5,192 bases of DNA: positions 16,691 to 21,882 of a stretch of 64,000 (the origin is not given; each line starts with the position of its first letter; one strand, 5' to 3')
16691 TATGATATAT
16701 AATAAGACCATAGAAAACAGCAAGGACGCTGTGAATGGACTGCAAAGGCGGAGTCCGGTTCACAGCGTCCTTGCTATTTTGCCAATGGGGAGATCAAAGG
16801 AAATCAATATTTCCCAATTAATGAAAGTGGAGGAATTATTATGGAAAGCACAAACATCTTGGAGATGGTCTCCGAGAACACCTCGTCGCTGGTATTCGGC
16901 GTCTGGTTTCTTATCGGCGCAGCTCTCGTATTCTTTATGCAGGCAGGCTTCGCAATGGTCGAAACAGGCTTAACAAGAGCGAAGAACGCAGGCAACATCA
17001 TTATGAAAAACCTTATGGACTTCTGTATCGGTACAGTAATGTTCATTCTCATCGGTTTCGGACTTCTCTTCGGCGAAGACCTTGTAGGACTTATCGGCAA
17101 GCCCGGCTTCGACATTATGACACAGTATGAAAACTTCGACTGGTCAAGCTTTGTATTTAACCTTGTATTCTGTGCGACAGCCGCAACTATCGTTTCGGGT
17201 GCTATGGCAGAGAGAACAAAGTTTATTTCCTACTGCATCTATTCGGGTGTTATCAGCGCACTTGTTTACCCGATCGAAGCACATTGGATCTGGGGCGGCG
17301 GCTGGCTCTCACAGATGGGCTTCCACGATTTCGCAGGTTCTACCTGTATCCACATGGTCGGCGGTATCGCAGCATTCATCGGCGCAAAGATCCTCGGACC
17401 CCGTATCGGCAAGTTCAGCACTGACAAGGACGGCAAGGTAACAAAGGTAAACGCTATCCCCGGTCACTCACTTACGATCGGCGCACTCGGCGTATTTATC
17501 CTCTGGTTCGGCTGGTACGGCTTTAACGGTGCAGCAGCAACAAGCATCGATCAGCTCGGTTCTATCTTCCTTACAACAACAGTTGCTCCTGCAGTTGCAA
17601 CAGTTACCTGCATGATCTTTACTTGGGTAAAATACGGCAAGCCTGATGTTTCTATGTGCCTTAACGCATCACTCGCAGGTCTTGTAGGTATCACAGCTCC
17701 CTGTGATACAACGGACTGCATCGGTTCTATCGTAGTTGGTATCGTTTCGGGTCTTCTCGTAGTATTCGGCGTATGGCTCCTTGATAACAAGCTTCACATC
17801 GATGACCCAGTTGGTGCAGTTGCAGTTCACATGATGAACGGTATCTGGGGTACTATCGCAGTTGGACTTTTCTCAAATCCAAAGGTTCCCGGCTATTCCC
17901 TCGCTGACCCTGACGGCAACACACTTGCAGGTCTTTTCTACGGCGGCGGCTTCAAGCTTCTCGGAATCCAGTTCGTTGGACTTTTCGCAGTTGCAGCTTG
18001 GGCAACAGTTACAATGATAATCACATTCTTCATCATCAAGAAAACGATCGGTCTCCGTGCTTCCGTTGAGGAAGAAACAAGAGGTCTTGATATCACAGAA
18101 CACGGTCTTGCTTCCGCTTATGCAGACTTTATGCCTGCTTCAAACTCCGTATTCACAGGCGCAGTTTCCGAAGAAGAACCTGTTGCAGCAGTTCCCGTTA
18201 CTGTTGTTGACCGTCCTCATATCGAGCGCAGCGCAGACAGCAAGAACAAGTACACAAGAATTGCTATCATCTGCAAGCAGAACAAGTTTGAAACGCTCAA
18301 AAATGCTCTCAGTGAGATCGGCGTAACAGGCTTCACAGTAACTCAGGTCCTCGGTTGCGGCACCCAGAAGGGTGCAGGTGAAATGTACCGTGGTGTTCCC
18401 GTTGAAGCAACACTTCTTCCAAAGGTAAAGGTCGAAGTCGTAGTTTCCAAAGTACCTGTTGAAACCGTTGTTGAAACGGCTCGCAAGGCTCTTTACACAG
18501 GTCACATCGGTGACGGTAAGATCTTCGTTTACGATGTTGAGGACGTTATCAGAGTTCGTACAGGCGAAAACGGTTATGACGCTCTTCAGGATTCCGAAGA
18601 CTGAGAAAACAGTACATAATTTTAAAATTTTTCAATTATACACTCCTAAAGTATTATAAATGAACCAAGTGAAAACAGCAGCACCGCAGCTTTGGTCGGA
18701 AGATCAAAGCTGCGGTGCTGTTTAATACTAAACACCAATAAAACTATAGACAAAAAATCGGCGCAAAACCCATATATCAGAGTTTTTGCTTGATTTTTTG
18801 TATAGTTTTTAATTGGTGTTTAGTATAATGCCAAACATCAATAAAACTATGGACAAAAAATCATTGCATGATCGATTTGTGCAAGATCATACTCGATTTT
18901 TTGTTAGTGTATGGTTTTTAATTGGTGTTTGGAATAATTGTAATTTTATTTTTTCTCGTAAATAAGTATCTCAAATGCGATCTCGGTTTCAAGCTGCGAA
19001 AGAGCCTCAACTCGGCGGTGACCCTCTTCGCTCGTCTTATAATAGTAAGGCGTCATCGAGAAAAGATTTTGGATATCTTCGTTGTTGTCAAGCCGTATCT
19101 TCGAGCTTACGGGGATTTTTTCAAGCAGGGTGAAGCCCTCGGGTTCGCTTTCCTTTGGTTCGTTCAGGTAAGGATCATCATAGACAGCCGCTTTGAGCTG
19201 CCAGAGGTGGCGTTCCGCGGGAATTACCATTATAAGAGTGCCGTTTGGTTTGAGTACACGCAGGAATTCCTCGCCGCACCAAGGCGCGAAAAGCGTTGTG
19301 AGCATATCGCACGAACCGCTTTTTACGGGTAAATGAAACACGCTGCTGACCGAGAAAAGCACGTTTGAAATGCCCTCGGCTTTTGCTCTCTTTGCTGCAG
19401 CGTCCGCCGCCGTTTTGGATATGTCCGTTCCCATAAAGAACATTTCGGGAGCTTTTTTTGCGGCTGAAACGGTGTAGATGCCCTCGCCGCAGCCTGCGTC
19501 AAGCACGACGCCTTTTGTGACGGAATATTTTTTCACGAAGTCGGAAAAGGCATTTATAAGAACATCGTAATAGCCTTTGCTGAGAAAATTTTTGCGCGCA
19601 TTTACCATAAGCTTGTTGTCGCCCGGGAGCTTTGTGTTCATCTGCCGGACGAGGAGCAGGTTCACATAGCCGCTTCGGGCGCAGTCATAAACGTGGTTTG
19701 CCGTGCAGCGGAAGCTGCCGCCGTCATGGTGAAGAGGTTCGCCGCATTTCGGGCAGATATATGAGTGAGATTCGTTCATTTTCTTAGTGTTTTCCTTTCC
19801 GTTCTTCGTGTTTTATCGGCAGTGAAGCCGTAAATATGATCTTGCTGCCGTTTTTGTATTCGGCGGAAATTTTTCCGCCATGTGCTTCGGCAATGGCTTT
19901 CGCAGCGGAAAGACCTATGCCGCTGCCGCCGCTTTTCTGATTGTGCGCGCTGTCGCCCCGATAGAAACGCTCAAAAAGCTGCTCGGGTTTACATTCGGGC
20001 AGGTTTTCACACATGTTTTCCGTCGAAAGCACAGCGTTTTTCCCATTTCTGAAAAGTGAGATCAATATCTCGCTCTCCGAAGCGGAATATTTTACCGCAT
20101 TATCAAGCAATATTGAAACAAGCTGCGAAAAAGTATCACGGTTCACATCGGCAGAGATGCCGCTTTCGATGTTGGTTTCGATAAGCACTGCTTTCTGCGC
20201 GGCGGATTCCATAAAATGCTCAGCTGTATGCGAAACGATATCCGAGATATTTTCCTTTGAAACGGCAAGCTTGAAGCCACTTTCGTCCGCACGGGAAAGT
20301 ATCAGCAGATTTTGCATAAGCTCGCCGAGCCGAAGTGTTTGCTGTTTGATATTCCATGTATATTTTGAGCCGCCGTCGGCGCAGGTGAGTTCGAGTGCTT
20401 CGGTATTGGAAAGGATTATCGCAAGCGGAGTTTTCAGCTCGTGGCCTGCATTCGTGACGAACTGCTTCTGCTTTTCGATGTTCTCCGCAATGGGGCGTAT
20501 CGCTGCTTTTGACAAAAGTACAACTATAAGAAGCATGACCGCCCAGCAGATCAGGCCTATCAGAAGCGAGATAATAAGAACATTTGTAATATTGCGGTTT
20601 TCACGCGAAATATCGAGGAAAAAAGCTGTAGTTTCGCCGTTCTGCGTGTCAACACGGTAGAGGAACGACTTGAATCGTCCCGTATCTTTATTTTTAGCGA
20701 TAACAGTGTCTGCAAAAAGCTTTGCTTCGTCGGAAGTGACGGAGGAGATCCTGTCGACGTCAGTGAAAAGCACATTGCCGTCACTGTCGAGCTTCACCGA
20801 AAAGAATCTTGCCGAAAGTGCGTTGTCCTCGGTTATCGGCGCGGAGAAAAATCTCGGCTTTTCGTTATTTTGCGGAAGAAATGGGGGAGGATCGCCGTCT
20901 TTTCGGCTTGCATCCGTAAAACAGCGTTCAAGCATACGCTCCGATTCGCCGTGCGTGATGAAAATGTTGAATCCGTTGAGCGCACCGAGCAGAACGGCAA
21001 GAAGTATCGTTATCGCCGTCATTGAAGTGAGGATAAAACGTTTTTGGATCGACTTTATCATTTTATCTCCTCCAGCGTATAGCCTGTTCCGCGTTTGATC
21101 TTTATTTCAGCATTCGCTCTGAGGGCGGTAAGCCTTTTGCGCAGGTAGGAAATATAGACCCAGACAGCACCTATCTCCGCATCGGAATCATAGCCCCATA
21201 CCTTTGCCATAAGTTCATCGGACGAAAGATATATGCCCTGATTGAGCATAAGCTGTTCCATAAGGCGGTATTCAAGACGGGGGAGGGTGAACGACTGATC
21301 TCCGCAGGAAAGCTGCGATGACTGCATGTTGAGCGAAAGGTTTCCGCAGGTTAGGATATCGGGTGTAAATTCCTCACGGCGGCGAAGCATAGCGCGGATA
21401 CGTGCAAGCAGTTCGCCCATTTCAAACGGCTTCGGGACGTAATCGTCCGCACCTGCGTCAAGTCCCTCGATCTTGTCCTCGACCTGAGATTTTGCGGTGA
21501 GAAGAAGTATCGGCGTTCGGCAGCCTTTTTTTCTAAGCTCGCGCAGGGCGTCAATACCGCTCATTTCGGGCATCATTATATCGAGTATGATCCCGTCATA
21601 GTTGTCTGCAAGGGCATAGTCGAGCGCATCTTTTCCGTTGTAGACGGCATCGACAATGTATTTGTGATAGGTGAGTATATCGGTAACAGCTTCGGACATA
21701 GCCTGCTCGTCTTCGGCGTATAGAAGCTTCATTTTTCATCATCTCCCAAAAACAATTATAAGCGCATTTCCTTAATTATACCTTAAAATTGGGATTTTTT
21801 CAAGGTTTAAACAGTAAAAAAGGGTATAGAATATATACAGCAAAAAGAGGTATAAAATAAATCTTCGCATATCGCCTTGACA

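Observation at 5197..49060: Family A: dense palindromic MITE/REP-like elements parked at gene 3' ends, with co-varying arms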

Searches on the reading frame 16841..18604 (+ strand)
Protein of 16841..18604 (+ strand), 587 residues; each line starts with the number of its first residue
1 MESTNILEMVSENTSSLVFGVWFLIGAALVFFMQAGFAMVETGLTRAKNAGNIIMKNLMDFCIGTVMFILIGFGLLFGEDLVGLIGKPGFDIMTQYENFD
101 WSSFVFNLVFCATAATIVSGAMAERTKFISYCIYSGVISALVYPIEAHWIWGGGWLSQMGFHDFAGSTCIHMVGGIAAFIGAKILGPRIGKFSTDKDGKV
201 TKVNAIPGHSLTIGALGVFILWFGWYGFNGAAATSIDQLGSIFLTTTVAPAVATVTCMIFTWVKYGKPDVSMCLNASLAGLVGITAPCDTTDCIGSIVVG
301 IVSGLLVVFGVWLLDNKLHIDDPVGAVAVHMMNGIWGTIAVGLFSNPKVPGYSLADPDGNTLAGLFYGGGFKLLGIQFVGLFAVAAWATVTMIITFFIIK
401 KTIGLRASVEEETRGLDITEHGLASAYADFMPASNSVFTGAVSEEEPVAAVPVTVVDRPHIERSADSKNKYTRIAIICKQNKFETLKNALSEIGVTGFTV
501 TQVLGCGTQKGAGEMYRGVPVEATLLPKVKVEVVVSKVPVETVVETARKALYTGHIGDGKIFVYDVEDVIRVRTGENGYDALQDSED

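Call 14: search_protein_families(library=pfam, proteins=[window:16841-18604:+])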
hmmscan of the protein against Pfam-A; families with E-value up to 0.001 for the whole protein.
window:16841-18604:+ (587 aa): 2 families
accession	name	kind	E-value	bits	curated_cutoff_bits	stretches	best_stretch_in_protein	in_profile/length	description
PF00909.26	Ammonium_transp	-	3.7e-123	411.6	23.2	1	21-423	1-396/399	Ammonium Transporter Family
PF00543.27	P-II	-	3.8e-26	91.8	25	1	472-576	2-102/102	Nitrogen regulatory protein P-II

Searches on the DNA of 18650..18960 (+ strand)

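Call 31: search_dna_similar(query=window:18723-18828:+, collection=phages, mode=distant, max_evalue=0.01)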
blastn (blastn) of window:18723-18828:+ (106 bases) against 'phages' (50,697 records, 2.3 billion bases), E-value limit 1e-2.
Records with a match: 21; places in all: 36; records where one place covers at least 80% of the query: 19.
Best place of each record, by identity: 95-99% 1; 90-95% 1; 80-90% 19.
By first word of the organism name: Bacteriophage 21.
By host as written in the record: - 21.
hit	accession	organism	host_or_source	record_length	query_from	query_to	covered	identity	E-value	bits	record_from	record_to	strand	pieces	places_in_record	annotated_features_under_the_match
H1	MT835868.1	Bacteriophage sp.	human fecal samples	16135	1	106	100%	86.8%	2e-28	129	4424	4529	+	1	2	record has no annotation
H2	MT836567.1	Bacteriophage sp.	human fecal samples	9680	1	106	100%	86.8%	2e-28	129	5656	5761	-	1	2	record has no annotation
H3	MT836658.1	Bacteriophage sp.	human fecal samples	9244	1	106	100%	86.8%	2e-28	129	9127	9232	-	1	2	record has no annotation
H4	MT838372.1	Bacteriophage sp.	human fecal samples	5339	1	106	100%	86.8%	2e-28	129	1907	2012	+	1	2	record has no annotation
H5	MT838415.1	Bacteriophage sp.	human fecal samples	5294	1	106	100%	86.8%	2e-28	129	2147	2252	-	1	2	record has no annotation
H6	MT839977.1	Bacteriophage sp.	human fecal samples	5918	1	106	100%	86.8%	2e-28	129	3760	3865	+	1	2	record has no annotation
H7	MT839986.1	Bacteriophage sp.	human fecal samples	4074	1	106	100%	86.8%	2e-28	129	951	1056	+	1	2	record has no annotation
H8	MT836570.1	Bacteriophage sp.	human fecal samples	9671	1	106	100%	86.0%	3e-26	123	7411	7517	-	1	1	record has no annotation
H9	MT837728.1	Bacteriophage sp.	human fecal samples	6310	1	106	100%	84.9%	1e-25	120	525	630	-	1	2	record has no annotation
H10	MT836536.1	Bacteriophage sp.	human fecal samples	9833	3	104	96%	86.3%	3e-26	122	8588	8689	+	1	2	record has no annotation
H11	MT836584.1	Bacteriophage sp.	human fecal samples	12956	3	104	96%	86.3%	3e-26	122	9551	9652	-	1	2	record has no annotation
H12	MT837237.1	Bacteriophage sp.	human fecal samples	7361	3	104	96%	86.3%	3e-26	122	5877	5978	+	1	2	record has no annotation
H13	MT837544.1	Bacteriophage sp.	human fecal samples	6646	3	104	96%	86.3%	3e-26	122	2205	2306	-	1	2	record has no annotation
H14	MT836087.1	Bacteriophage sp.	human fecal samples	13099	3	104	96%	85.3%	1e-24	117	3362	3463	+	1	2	record has no annotation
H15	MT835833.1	Bacteriophage sp.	human fecal samples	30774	1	106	100%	82.1%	2e-21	106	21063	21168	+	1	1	record has no annotation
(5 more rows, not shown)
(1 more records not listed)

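Call 77: search_rna_families(source=window, start=18650, end=18960, threshold=evalue, max_evalue=1)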
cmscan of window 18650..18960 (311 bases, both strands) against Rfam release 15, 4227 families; matches with E-value up to 1: 13.
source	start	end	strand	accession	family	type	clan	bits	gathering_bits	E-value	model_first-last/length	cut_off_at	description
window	18723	18828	-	RF03940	MIR9563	Gene; miRNA;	-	32.5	90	0.00013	1-127/127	no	MIR9563 microRNA precursor family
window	18728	18823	+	RF03616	MIR1888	Gene; miRNA;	-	29.4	72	0.00058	1-101/101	no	MIR1888 microRNA precursor family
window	18831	18932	+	RF03616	MIR1888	Gene; miRNA;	-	26.5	72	0.0035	1-101/101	no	MIR1888 microRNA precursor family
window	18725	18826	+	RF04128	MIR8562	Gene; miRNA;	-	26.2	211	0.0055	67-176/242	no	MIR8562 microRNA precursor family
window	18728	18823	-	RF03616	MIR1888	Gene; miRNA;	-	25.2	72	0.008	1-101/101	no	MIR1888 microRNA precursor family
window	18725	18826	-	RF04128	MIR8562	Gene; miRNA;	-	24.8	211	0.012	63-180/242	no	MIR8562 microRNA precursor family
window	18722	18830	-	RF04172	MIR8675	Gene; miRNA;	-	23.3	90.8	0.03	1-95/95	no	MIR8675 microRNA precursor family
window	18678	18721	-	RF03429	mir-4451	Gene; miRNA;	-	22.9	100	0.022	1-66/66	no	mir-4451 microRNA precursor family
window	18665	18732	-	RF00131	mir-30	Gene; miRNA;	-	21.6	50.2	0.018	1-77/77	no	mir-30 microRNA precursor family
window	18786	18869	+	RF04263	MIR2593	Gene; miRNA;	-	20.2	96.2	0.49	1-116/116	no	MIR2593 microRNA precursor family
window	18732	18818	+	RF04139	MIR841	Gene; miRNA;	-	19.6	200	0.086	1-212/212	no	MIR841 microRNA precursor family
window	18665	18733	-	RF00653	mir-22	Gene; miRNA;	-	19.3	48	0.044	1-84/84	no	mir-22 microRNA precursor family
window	18786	18869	+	RF00053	mir-7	Gene; miRNA;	-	18.5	51.8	0.27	1-91/91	no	mir-7 microRNA precursor family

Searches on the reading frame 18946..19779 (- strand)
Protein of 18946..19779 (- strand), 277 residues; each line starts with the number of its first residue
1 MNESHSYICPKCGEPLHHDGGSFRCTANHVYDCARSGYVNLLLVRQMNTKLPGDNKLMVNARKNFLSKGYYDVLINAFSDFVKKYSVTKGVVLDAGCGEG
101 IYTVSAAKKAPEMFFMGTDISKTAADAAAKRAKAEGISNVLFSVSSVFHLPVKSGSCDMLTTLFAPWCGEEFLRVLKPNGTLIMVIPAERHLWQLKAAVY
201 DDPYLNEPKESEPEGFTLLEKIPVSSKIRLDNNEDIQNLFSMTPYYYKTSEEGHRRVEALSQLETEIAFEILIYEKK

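Call 14: search_protein_families(library=pfam, proteins=[window:18946-19779:-])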
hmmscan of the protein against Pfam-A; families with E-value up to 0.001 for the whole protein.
window:18946-19779:- (277 aa): 10 families
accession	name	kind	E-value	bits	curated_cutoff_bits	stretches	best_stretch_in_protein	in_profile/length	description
PF13847.12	Methyltransf_31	-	3e-14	53.3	27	1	91-203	6-126/145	Methyltransferase domain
PF21302.3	Zn_ribbon_RlmA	-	6.6e-14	52.1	27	1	7-48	1-42/44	RlmA, N-terminal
PF13649.12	Methyltransf_25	-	3.8e-13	50.4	27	1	92-180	1-97/97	Methyltransferase domain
PF08241.18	Methyltransf_11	-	6.6e-11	43.1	21.2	1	93-184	1-95/95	Methyltransferase domain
PF24675.1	NpmA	-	1.3e-10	41.4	60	1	80-168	15-107/214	16S rRNA (adenine(1408)-N(1))-methyltransferase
PF02390.23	Methyltransf_4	-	1.1e-07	31.9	24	1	91-167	4-84/173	Putative methyltransferase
PF05175.20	MTS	-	5.7e-07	29.8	23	1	81-159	26-101/170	Methyltransferase small domain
PF01209.24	Ubie_methyltran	-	1.8e-06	27.9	20.1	1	90-185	49-152/233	ubiE/COQ5 methyltransferase family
PF08242.18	Methyltransf_12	-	7.3e-06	27.1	30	1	93-141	1-49/98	Methyltransferase domain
PF06325.19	PrmA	-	0.00011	22.3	22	1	87-144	160-215/296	Ribosomal protein L11 methyltransferase (PrmA)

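Call 79: find_encoding_contigs(protein=window:18946-19779:-, flank=1500, max_places=10)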
Protein window:18946-19779:- (277 aa): 22 contigs read that carry it; 10 places shown.
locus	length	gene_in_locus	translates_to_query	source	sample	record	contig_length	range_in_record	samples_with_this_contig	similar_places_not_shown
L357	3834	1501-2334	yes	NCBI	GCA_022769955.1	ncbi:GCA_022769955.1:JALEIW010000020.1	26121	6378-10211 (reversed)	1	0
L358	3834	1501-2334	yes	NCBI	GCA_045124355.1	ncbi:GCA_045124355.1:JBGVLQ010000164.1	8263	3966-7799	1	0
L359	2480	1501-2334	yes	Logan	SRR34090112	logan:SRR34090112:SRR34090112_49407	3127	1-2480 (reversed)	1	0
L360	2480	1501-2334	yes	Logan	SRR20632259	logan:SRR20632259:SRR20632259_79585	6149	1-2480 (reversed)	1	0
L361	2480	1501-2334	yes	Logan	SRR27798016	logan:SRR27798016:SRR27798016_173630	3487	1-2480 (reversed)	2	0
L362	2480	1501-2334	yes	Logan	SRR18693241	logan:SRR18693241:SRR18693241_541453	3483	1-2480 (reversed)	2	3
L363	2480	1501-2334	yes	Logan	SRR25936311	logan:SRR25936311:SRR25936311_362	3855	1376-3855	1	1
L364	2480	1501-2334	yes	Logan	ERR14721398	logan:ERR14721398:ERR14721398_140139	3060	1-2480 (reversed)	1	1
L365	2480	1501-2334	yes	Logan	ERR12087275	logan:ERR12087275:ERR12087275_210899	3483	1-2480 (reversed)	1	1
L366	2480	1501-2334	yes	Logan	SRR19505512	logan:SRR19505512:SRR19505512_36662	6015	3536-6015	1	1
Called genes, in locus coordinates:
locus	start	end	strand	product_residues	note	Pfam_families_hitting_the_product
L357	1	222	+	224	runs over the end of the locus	PF00072:Response_reg, PF00486:Trans_reg_C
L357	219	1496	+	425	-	PF00512:HisKA, PF02518:HATPase_c, PF14501:HATPase_c_5 (weak)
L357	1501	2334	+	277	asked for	PF21302:Zn_ribbon_RlmA, PF05175:MTS (weak), PF24675:NpmA, PF01209:Ubie_methyltran (weak), PF13847:Methyltransf_31, PF02390:Methyltransf_4, PF08241:Methyltransf_11, PF13649:Methyltransf_25, +1 more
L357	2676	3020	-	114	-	PF00543:P-II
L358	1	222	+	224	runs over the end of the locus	PF00072:Response_reg, PF00486:Trans_reg_C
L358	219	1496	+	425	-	PF00512:HisKA, PF02518:HATPase_c, PF14501:HATPase_c_5 (weak)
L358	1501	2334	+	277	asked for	PF21302:Zn_ribbon_RlmA, PF05175:MTS (weak), PF24675:NpmA, PF01209:Ubie_methyltran (weak), PF13847:Methyltransf_31, PF02390:Methyltransf_4, PF08241:Methyltransf_11, PF13649:Methyltransf_25, +1 more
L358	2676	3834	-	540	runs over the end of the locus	?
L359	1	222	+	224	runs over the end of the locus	PF00072:Response_reg, PF00486:Trans_reg_C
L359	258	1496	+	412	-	PF00512:HisKA, PF02518:HATPase_c, PF14501:HATPase_c_5 (weak)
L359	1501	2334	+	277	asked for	PF21302:Zn_ribbon_RlmA, PF05175:MTS (weak), PF24675:NpmA, PF01209:Ubie_methyltran (weak), PF13847:Methyltransf_31, PF02390:Methyltransf_4, PF08241:Methyltransf_11, PF13649:Methyltransf_25, +1 more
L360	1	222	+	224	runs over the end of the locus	PF00072:Response_reg, PF00486:Trans_reg_C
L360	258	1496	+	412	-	PF00512:HisKA, PF02518:HATPase_c, PF14501:HATPase_c_5 (weak)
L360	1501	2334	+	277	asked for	PF21302:Zn_ribbon_RlmA, PF05175:MTS (weak), PF24675:NpmA, PF01209:Ubie_methyltran (weak), PF13847:Methyltransf_31, PF02390:Methyltransf_4, PF08241:Methyltransf_11, PF13649:Methyltransf_25, +1 more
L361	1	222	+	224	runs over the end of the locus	PF00072:Response_reg, PF00486:Trans_reg_C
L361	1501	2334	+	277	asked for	PF21302:Zn_ribbon_RlmA, PF05175:MTS (weak), PF24675:NpmA, PF01209:Ubie_methyltran (weak), PF13847:Methyltransf_31, PF02390:Methyltransf_4, PF08241:Methyltransf_11, PF13649:Methyltransf_25, +1 more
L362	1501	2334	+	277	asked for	PF21302:Zn_ribbon_RlmA, PF05175:MTS (weak), PF24675:NpmA, PF01209:Ubie_methyltran (weak), PF13847:Methyltransf_31, PF02390:Methyltransf_4, PF08241:Methyltransf_11, PF13649:Methyltransf_25, +1 more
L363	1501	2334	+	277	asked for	PF21302:Zn_ribbon_RlmA, PF05175:MTS (weak), PF24675:NpmA, PF01209:Ubie_methyltran (weak), PF13847:Methyltransf_31, PF02390:Methyltransf_4, PF08241:Methyltransf_11, PF13649:Methyltransf_25, +1 more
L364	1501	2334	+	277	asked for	PF21302:Zn_ribbon_RlmA, PF05175:MTS (weak), PF24675:NpmA, PF01209:Ubie_methyltran (weak), PF13847:Methyltransf_31, PF02390:Methyltransf_4, PF08241:Methyltransf_11, PF13649:Methyltransf_25, +1 more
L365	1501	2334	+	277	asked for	PF21302:Zn_ribbon_RlmA, PF05175:MTS (weak), PF24675:NpmA, PF01209:Ubie_methyltran (weak), PF13847:Methyltransf_31, PF02390:Methyltransf_4, PF08241:Methyltransf_11, PF13649:Methyltransf_25, +1 more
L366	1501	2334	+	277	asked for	PF21302:Zn_ribbon_RlmA, PF05175:MTS (weak), PF24675:NpmA, PF01209:Ubie_methyltran (weak), PF13847:Methyltransf_31, PF02390:Methyltransf_4, PF08241:Methyltransf_11, PF13649:Methyltransf_25, +1 more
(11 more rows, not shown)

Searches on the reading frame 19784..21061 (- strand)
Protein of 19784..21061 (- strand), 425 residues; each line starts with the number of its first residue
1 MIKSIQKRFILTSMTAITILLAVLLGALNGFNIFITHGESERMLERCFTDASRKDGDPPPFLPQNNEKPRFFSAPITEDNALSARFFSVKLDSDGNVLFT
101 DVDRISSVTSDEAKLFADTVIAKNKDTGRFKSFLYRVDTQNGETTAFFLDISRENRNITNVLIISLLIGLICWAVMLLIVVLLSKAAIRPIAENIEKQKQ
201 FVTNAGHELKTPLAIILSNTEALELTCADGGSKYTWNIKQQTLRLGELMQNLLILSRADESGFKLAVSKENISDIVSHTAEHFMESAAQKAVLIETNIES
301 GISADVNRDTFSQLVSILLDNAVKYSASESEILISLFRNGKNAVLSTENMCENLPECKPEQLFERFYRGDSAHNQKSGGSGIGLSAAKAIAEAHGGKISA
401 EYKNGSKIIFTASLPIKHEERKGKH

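Call 71: search_protein_families(library=pfam, proteins=[window:19784-21061:-], max_evalue=0.000001)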
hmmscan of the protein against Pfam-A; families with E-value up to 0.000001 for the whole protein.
window:19784-21061:- (425 aa): 3 families
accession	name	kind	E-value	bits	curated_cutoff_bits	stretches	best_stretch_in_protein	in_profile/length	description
PF02518.31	HATPase_c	-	5e-18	66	26.4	1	308-414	3-109/111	Histidine kinase-, DNA gyrase B-, and HSP90-like ATPase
PF00512.31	HisKA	-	4.1e-11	43.2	26.9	1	198-260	2-65/66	His Kinase A (phospho-acceptor) domain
PF14501.12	HATPase_c_5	-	4.4e-08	33.4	22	1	311-406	6-94/102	GHKL domain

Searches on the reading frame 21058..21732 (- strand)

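Call 71: search_protein_families(library=pfam, proteins=[window:21058-21732:-], max_evalue=0.000001)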
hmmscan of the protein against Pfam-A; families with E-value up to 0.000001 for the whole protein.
window:21058-21732:- (224 aa): 2 families
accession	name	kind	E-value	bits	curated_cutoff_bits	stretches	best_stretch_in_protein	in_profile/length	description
PF00072.30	Response_reg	-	8.3e-30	103.7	30.2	1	4-113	2-111/111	Response regulator receiver domain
PF00486.34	Trans_reg_C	-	5.8e-17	62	26.2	1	146-220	2-77/77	Transcriptional regulatory protein, C terminal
